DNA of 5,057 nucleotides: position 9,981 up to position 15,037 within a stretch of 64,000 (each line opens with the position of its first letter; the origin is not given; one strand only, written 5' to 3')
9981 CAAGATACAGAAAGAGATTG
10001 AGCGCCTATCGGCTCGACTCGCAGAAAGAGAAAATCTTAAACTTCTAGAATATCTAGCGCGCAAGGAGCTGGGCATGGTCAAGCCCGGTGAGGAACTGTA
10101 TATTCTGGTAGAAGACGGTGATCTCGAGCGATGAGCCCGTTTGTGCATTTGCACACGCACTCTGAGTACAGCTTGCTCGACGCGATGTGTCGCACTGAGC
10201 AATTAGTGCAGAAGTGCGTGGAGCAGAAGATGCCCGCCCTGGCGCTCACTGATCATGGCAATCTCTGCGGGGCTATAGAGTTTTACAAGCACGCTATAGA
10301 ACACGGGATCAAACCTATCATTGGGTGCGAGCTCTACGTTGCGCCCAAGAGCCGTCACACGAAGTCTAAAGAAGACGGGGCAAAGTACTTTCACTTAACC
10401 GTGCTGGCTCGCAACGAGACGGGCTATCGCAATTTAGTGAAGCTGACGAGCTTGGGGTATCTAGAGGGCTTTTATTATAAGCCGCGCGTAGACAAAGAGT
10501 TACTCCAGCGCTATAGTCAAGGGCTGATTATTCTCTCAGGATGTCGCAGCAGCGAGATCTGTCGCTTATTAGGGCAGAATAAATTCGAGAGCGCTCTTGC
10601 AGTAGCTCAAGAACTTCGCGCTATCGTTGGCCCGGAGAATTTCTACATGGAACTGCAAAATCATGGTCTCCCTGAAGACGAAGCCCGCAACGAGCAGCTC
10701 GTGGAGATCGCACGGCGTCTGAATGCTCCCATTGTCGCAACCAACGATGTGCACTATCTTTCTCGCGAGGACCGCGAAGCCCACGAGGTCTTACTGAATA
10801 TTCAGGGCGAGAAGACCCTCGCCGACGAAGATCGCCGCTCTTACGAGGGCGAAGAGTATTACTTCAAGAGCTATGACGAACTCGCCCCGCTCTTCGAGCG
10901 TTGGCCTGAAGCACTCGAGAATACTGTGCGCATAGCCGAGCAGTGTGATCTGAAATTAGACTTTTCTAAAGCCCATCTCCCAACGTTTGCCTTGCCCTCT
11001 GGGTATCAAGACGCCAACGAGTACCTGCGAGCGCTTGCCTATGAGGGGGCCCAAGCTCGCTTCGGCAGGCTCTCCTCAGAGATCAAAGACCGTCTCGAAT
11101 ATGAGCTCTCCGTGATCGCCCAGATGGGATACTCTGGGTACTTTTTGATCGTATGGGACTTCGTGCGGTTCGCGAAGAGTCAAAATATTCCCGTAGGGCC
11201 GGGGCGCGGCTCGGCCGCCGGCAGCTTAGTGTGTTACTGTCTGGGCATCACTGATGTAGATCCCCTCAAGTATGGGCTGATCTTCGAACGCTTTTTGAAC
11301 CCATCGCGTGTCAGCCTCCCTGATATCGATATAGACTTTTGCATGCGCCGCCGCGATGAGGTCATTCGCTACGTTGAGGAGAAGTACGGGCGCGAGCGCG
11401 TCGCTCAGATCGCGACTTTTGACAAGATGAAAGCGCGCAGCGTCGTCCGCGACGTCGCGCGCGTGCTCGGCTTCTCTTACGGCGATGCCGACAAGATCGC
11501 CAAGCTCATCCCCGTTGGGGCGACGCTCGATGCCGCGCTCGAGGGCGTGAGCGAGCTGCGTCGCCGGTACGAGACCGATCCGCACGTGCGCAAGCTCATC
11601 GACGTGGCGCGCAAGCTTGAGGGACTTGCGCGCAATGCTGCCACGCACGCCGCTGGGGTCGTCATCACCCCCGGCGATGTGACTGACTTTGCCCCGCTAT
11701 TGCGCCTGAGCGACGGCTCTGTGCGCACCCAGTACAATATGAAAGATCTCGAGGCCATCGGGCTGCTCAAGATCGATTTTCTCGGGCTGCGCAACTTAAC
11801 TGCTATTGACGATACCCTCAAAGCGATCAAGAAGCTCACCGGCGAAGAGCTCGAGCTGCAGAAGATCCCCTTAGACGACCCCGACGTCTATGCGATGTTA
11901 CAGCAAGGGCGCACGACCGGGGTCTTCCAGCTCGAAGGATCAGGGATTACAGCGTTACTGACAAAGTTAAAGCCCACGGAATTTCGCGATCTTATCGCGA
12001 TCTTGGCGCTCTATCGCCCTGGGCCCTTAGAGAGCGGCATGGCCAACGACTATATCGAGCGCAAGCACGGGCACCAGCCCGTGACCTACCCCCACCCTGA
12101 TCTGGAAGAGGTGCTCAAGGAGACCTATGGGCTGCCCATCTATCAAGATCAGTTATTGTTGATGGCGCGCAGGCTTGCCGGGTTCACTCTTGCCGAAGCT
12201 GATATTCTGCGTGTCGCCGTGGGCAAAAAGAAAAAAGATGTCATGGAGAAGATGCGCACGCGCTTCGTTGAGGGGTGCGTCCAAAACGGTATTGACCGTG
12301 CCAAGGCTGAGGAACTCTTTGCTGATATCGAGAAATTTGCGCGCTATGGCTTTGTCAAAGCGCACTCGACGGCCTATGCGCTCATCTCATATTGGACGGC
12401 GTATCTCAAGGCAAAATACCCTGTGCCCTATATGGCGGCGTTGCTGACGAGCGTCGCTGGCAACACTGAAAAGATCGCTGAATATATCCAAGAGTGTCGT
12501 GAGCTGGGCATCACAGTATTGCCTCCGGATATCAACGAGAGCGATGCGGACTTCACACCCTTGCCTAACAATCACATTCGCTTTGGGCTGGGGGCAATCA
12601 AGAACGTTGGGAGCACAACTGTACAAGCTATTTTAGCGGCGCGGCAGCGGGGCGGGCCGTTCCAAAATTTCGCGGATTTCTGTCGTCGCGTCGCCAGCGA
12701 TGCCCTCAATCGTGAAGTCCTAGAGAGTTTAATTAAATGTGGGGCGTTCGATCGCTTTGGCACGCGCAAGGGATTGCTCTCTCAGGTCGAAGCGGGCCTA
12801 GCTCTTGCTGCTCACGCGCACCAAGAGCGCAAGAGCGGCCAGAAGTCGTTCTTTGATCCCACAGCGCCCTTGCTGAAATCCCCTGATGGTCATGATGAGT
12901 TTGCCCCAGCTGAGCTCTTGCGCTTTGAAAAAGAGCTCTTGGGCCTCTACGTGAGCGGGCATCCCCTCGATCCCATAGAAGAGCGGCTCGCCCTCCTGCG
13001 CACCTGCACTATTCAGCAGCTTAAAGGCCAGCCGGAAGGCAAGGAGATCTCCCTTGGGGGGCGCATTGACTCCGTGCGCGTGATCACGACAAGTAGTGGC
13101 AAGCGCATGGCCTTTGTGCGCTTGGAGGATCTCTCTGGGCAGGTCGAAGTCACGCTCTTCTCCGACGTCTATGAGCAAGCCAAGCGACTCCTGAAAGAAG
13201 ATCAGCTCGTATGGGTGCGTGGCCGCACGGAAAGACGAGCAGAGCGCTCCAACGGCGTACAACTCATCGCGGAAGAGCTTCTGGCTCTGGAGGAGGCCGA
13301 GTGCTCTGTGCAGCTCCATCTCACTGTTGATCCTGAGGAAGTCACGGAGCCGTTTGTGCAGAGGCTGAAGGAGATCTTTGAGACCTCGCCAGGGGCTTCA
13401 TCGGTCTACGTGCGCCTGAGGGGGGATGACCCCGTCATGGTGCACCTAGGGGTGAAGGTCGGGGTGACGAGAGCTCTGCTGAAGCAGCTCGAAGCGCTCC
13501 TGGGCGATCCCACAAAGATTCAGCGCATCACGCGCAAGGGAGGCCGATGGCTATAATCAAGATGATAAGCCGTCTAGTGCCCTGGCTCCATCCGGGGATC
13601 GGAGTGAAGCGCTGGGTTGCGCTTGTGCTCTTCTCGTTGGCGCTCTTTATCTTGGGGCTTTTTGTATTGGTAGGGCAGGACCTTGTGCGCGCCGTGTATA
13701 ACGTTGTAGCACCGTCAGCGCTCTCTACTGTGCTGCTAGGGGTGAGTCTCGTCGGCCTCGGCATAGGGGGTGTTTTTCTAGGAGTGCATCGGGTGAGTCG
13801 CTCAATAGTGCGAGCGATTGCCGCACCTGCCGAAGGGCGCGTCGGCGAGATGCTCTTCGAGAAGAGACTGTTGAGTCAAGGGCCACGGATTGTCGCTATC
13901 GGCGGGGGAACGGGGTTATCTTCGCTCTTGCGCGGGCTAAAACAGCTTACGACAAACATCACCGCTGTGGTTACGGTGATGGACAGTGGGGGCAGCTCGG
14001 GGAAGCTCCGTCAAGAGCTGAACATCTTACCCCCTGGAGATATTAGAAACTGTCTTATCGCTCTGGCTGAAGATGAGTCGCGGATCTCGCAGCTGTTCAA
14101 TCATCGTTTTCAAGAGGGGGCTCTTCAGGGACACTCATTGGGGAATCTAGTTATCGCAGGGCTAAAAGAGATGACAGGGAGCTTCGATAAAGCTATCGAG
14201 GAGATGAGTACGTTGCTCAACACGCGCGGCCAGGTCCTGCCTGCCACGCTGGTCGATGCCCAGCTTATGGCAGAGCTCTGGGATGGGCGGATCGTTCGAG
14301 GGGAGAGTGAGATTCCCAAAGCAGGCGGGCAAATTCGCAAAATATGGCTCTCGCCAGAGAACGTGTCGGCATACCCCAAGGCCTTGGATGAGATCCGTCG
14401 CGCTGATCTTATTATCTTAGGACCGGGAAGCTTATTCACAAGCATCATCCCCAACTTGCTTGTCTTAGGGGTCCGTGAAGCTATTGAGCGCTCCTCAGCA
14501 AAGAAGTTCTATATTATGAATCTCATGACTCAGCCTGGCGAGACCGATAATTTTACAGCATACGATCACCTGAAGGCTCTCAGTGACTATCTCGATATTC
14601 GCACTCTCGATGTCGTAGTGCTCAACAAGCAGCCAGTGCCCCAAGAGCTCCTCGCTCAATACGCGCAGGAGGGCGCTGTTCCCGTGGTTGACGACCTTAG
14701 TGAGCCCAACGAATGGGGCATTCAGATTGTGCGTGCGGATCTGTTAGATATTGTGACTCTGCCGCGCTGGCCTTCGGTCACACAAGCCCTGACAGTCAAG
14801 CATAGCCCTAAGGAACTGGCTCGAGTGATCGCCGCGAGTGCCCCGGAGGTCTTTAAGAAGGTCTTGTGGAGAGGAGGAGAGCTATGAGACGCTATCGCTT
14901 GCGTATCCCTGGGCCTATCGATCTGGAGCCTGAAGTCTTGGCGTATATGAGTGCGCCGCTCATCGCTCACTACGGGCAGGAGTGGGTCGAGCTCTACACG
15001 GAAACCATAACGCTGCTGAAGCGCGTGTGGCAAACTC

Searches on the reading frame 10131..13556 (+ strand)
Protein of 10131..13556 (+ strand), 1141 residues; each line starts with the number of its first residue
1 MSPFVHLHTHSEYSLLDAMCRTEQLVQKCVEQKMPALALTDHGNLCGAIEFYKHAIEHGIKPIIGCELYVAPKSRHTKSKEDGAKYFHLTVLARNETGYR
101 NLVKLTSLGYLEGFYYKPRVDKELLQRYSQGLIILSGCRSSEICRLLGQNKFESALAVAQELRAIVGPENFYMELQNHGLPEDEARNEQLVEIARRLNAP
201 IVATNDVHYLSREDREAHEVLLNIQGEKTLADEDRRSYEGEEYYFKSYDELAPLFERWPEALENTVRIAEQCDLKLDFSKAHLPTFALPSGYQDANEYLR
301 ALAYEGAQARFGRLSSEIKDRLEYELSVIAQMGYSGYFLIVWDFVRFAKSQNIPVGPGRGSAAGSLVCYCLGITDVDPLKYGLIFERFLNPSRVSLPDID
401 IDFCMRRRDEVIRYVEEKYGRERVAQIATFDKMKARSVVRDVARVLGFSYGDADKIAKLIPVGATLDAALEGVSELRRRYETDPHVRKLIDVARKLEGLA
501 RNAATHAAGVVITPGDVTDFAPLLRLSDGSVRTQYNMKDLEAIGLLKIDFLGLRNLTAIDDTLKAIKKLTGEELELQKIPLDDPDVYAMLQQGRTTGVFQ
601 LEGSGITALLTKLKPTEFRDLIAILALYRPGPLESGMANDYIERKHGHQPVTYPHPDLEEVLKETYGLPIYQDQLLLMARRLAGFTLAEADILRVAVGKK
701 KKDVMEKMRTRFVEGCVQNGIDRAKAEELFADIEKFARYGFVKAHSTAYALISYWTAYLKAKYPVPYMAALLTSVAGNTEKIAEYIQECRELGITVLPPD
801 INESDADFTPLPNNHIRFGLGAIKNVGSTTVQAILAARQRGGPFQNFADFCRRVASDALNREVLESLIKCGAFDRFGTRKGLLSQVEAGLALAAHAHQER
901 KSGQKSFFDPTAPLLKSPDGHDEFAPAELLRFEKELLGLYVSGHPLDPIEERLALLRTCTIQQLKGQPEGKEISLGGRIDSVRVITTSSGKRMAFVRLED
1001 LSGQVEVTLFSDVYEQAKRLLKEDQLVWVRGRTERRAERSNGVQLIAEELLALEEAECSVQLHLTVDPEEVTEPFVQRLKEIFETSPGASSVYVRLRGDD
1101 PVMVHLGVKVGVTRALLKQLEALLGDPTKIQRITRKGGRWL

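Call 9: search_protein_families(library=pfam, proteins=[window:10131-13556:+])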
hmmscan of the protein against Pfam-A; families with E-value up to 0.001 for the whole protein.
window:10131-13556:+ (1141 aa): 5 families
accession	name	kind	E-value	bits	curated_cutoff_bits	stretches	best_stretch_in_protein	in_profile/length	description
PF07733.18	DNA_pol3_alpha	-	1.7e-103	346.2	23.9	1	297-552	1-260/260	Bacterial DNA polymerase III alpha NTPase domain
PF17657.6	DNA_pol3_finger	-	2.9e-63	212.6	22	1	555-720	1-166/166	Bacterial DNA polymerase III alpha subunit finger domain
PF02811.25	PHP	-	1.1e-58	198.7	26.4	1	6-178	1-164/164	PHP domain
PF14579.12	HHH_6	-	2.9e-32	111.2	25.6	1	793-879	1-87/90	Helix-hairpin-helix motif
PF01336.31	tRNA_anti-codon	-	3.9e-13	49.6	27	1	974-1050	2-72/75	OB-fold nucleic acid binding domain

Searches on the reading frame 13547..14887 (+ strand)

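Call 9: search_protein_families(library=pfam, proteins=[window:13547-14887:+])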
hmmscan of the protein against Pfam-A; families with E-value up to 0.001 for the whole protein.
window:13547-14887:+ (446 aa): 1 family
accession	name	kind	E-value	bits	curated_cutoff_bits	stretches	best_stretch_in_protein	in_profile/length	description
PF01933.23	CofD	-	1.4e-107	359.7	30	1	115-400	1-290/290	2-phospho-L-lactate transferase CofD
